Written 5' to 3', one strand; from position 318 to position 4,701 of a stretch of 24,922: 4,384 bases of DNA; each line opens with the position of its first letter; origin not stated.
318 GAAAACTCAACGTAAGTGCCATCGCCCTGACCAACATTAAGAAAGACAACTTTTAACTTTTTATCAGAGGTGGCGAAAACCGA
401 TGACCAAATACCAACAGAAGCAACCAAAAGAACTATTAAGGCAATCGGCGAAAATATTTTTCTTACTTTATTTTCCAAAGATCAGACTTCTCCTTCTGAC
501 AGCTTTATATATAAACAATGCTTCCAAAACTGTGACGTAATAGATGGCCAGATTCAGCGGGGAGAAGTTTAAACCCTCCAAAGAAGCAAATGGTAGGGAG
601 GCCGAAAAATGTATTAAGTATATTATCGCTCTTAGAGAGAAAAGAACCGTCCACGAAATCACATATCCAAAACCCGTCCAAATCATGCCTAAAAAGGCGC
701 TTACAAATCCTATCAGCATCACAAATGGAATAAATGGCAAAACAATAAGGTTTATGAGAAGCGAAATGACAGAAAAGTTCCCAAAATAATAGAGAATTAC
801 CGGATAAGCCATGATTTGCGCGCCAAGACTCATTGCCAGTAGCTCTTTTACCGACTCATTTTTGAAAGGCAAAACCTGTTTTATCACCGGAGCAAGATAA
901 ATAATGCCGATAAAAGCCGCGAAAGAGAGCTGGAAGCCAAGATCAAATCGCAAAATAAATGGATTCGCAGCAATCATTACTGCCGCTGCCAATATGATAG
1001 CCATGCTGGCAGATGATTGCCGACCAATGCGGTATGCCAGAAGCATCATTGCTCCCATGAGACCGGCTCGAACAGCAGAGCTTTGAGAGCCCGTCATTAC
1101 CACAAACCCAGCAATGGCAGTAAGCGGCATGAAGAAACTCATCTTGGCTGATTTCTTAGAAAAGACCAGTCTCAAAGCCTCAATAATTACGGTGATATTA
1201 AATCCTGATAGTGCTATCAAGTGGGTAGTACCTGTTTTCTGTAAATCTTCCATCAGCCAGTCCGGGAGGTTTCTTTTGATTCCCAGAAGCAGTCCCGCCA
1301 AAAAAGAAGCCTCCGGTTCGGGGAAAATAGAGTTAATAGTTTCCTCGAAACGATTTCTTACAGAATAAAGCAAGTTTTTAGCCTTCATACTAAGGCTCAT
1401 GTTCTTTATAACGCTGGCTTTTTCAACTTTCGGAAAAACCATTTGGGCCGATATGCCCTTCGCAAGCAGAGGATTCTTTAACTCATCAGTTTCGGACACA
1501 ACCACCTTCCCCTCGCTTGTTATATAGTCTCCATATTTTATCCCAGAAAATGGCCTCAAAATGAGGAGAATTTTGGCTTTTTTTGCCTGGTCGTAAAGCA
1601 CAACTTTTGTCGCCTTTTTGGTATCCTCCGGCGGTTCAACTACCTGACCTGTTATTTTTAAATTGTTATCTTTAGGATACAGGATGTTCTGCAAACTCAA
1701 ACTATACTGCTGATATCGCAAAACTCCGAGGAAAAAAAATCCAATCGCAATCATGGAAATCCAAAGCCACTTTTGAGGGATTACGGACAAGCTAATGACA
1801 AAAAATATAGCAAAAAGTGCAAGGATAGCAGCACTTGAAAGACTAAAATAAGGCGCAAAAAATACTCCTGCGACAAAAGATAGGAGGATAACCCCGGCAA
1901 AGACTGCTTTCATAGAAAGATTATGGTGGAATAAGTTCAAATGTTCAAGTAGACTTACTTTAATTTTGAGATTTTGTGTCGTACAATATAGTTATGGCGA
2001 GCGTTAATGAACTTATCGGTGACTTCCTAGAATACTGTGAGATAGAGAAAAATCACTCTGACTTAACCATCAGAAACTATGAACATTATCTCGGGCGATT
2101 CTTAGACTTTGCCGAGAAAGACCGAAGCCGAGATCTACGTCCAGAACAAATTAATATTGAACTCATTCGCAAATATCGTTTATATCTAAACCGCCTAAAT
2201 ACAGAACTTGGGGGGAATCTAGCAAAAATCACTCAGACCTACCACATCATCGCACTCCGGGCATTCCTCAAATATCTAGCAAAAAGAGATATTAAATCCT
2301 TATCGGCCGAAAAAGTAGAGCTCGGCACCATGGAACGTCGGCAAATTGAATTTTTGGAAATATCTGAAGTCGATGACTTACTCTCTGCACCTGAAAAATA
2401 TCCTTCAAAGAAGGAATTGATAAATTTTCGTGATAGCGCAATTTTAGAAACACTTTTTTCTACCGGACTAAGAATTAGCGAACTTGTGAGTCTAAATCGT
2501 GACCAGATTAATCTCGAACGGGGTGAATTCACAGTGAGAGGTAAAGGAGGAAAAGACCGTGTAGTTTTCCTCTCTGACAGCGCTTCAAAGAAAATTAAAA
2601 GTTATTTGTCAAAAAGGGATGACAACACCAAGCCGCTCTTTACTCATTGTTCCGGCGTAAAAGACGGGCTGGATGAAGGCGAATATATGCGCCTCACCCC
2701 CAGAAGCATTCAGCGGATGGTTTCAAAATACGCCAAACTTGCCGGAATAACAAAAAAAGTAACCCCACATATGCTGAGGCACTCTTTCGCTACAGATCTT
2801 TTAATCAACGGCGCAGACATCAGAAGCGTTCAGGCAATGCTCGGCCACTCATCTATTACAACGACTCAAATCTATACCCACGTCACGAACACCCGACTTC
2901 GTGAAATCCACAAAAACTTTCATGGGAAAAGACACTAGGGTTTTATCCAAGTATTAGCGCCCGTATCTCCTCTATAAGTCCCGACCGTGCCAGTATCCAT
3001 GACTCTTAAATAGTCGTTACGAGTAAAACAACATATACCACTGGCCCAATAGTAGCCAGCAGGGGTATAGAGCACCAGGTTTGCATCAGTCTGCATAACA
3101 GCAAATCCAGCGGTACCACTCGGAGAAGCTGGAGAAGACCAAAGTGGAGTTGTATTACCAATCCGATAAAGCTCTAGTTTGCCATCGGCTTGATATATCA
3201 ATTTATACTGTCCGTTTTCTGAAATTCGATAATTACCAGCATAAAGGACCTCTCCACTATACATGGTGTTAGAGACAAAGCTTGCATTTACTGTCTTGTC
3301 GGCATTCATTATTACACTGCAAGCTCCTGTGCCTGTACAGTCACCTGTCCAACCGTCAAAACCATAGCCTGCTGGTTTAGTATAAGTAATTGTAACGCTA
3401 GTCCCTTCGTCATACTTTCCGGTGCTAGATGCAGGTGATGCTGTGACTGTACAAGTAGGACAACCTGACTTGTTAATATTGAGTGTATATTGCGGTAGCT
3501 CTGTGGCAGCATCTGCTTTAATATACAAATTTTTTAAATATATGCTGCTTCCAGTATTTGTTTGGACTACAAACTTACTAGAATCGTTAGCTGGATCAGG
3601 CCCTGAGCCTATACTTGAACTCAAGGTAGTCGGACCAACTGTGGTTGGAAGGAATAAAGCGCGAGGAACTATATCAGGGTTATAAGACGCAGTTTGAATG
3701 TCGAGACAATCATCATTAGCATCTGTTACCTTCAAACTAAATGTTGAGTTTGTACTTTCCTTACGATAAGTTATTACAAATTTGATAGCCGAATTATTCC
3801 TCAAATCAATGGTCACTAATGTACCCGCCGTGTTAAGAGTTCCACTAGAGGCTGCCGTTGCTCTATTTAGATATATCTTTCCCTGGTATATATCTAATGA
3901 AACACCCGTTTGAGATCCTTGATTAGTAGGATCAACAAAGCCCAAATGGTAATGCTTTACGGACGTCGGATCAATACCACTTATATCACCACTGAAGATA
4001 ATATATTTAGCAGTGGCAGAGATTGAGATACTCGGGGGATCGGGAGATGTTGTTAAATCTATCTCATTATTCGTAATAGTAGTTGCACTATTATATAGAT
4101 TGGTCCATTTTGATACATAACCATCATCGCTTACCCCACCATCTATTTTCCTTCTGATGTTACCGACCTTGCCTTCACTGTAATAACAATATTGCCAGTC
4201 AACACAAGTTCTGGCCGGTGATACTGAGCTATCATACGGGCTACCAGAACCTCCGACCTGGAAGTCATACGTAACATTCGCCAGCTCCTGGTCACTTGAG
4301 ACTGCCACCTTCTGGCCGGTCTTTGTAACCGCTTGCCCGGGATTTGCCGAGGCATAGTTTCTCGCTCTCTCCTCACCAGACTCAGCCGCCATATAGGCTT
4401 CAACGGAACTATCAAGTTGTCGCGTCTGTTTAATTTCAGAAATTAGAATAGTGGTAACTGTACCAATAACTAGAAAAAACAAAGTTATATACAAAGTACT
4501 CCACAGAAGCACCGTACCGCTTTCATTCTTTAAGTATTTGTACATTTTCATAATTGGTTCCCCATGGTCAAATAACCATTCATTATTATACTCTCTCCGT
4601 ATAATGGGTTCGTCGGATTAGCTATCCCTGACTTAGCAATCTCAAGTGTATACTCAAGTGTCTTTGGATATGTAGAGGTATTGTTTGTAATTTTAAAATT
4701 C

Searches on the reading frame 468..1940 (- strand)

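Call 4: search_protein_families(library=pfam, proteins=[window:468-1940:-], max_evalue=0.01)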
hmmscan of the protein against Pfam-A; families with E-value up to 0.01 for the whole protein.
window:468-1940:- (490 aa): 2 families
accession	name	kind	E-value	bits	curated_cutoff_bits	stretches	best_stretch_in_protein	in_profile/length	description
PF03772.21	Competence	-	1.7e-49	169.1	23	1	217-476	1-265/270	Competence protein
PF13567.11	DUF4131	-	1.7e-07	31.5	31.6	1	33-146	9-130/165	Domain of unknown function (DUF4131)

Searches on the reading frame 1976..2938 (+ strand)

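Call 4: search_protein_families(library=pfam, proteins=[window:1976-2938:+], max_evalue=0.01)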
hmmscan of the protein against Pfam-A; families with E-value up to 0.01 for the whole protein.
window:1976-2938:+ (320 aa): 4 families
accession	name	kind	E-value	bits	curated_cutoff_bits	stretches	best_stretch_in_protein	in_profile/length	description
PF00589.27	Phage_integrase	-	4.8e-43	147.3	27.1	1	126-305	2-170/172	Phage integrase family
PF02899.23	Phage_int_SAM_1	-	1.2e-09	38.8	22.3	1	16-104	3-82/83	Phage integrase, N-terminal SAM-like domain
PF13102.12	Phage_int_SAM_5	-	2.7e-08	34.5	22.3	1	17-108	6-89/98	Phage integrase SAM-like domain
PF13495.12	Phage_int_SAM_4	-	1.8e-05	25.5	27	1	14-107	2-84/85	Phage integrase, N-terminal SAM-like domain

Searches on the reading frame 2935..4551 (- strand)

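Call 4: search_protein_families(library=pfam, proteins=[window:2935-4551:-], max_evalue=0.01)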
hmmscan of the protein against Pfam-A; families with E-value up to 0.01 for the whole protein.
window:2935-4551:- (538 aa): 1 family
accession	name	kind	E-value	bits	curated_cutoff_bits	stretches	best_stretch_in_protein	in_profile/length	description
PF18998.6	Flg_new_2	-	4.1e-10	39.9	23.6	1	374-428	13-72/73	Divergent InlB B-repeat domain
